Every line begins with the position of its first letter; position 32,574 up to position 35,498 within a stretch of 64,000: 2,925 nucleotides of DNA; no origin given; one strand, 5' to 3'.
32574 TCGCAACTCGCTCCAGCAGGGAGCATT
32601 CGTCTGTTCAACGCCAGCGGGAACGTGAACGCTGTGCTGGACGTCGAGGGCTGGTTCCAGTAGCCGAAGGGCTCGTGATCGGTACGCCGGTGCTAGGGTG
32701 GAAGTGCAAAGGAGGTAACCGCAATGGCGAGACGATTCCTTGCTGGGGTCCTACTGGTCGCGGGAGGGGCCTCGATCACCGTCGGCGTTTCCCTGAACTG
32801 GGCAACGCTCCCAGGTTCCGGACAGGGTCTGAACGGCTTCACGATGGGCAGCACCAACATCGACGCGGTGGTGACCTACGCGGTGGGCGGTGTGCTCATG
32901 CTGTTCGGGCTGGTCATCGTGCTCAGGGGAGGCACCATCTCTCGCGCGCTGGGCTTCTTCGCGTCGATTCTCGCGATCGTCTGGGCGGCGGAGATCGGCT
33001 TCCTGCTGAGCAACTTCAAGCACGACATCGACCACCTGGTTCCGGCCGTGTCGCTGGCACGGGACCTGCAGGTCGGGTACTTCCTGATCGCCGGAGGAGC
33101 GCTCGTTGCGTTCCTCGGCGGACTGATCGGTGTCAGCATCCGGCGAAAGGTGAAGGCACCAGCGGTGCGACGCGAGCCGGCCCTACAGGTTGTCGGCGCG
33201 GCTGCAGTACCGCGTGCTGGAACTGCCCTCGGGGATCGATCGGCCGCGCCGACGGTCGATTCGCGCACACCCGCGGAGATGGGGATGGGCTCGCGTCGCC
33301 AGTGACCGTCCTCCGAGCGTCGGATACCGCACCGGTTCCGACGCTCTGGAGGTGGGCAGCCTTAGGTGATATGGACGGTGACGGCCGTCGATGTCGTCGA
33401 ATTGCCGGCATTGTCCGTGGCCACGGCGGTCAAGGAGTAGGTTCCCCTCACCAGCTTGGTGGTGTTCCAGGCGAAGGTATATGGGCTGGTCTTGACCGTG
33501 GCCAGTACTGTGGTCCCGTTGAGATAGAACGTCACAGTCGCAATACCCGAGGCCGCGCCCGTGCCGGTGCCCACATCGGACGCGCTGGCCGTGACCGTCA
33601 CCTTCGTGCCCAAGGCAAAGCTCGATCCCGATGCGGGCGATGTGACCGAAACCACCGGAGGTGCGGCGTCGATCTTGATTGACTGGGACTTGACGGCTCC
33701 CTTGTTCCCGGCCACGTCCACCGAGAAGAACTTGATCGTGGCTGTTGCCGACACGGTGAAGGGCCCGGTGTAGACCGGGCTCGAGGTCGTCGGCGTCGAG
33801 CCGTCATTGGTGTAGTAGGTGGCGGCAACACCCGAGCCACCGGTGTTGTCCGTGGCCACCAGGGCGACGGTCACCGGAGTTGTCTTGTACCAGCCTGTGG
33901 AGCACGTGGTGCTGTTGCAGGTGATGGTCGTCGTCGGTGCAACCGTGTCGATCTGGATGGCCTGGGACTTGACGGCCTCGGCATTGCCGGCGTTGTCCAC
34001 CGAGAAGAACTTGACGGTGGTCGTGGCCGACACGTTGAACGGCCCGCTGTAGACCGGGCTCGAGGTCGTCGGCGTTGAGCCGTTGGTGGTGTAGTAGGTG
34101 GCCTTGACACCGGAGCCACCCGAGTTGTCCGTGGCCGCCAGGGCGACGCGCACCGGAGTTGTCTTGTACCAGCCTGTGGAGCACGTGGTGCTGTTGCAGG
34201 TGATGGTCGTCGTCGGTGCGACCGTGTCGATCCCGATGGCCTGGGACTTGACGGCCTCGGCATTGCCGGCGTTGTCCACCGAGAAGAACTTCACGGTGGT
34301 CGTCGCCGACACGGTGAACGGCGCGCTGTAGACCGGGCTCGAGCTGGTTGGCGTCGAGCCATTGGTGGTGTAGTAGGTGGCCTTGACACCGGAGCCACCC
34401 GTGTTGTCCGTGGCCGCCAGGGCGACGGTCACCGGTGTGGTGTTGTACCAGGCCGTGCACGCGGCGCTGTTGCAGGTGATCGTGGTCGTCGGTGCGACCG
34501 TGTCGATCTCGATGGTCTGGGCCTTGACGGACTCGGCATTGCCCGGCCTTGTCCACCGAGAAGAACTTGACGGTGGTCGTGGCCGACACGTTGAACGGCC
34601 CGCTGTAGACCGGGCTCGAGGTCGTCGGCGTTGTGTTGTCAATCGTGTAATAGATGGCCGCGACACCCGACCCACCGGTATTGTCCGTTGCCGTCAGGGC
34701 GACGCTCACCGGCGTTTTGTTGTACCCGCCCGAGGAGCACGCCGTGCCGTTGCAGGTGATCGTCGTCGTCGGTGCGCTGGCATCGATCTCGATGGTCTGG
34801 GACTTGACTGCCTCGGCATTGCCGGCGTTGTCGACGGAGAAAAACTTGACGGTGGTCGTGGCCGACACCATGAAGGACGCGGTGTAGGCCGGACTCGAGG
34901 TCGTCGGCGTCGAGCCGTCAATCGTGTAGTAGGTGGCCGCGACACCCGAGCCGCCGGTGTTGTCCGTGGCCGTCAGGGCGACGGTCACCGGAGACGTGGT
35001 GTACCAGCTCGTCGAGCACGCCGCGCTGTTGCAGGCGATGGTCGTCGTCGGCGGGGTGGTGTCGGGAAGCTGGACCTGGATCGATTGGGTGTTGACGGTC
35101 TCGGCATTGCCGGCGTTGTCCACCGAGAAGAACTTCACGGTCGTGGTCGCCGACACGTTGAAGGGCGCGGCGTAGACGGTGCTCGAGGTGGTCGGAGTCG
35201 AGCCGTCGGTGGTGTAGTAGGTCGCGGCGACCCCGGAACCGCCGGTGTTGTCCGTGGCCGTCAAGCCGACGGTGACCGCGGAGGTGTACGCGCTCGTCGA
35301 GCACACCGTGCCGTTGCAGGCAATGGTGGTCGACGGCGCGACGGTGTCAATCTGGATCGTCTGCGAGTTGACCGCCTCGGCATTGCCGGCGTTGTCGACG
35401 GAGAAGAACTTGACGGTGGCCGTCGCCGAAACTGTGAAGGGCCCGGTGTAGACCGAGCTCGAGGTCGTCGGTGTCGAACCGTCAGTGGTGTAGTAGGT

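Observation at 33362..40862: Secreted protein of about 2,500 aa combining three deacetylase-like domains, a purple-acid-phosphatase-like domain and 14 tandem modules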

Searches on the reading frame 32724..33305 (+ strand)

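Call 17: search_protein_families(library=pfam, max_evalue=0.001, proteins=[window:32724-33305:+])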
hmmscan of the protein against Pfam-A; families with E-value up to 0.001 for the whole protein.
window:32724-33305:+ (193 aa): 0 families

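Call 51: search_protein_families(library=pfam, max_evalue=10, proteins=[window:32724-33305:+])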
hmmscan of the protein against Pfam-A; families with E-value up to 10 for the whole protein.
window:32724-33305:+ (193 aa): 1 family
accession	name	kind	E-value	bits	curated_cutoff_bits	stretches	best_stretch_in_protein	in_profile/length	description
PF23933.1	DUF7269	-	0.76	10.3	29.1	1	93-176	18-79/162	Family of unknown function (DUF7269)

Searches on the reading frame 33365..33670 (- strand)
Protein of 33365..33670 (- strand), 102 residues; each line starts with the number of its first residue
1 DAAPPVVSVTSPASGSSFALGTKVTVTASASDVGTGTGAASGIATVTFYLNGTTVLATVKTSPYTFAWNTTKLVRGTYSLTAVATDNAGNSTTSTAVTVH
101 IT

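Call 7: search_protein_families(library=pfam, max_evalue=1, proteins=[window:33365-33670:-])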
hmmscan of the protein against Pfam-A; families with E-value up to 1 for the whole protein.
seq(102 aa): 13 families
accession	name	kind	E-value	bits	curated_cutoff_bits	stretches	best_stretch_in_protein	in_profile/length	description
PF17957.7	Big_7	-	1.1e-17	64.9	24.1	1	5-82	1-70/70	Bacterial Ig domain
PF19077.6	Big_13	-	1.7e-06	28.9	27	1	35-101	32-100/102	Bacterial Ig-like domain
PF00801.26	PKD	-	0.00019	21.8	23.5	1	12-99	5-80/80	PKD domain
PF02494.22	HYR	-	0.0018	19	21.7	1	71-100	52-80/81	HYR domain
PF06832.18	BiPBP_C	-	0.004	17.4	26.8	1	4-93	9-87/90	Penicillin-Binding Protein C-terminus Family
PF00028.23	Cadherin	-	0.013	16.3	28.8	1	75-101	64-92/93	Cadherin domain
PF13750.12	Big_3_3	-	0.015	15.4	27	1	64-97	3-36/157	Bacterial Ig-like domain (group 3)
PF18981.6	InlK_D3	-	0.028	14.9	25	1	75-101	49-75/75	Internalin K domain (D3/D4)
PF12245.14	Big_3_2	-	0.066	13.8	23.3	1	74-98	93-117/122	Bacterial Ig-like domain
PF15418.12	DUF4625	-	0.096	13.4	27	1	74-101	104-130/131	Domain of unknown function (DUF4625)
PF16355.11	DUF4982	-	0.11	12.8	23.9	1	45-91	14-59/61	Domain of unknown function (DUF4982)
PF17936.7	Big_6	-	0.19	12.4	27.6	1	35-99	16-81/83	Bacterial Ig domain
PF25484.1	DUF7907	-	0.5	11.3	27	1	24-95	27-101/156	Domain of unknown function (DUF7907)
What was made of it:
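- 33365..33667 (-): C-terminal Big_7 Ig-like domain (aa 2399-2499), with the stop codon at 33362-33364. No anchor motif. PF17957 E=1.1e-17 (call 7)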

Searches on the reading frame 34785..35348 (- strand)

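Call 7: search_protein_families(library=pfam, max_evalue=1, proteins=[window:34785-35348:-])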
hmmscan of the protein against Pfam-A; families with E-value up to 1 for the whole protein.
seq(188 aa): 6 families
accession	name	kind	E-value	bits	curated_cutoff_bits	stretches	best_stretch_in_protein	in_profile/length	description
PF13290.12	CHB_HEX_C_1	-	1.3e-29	102.4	22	2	20-86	5-66/67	Chitobiase/beta-hexosaminidase C-terminal domain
PF13287.12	Fn3_assoc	-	7.4e-26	90.5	23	2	43-89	12-58/59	Fn3 associated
PF20862.2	DUF6843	-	0.002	18.5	27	0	67-97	55-85/110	Family of unknown function (DUF6843)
PF12245.14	Big_3_2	-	0.0063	17.1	23.3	1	33-92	58-120/122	Bacterial Ig-like domain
PF03287.19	Pox_C7_F8A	-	0.024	15.1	25.4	0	53-84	79-110/148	Poxvirus C7/F8A protein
PF23425.1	DUF7113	-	0.14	12.5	27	0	34-96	7-67/107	Family of unknown function (DUF7113)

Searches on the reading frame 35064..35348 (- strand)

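Call 10: search_protein_families(library=ncbifam, max_evalue=1, proteins=[window:35064-35348:-])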
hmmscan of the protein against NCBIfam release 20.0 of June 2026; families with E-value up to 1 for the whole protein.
seq(95 aa): 1 family
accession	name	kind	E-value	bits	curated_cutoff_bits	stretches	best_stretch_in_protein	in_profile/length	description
NF047446.1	barrel_OmpL47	domain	4.3e-11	43.1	40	1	21-92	1-68/68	OmpL47-type beta-barrel domain-containing protein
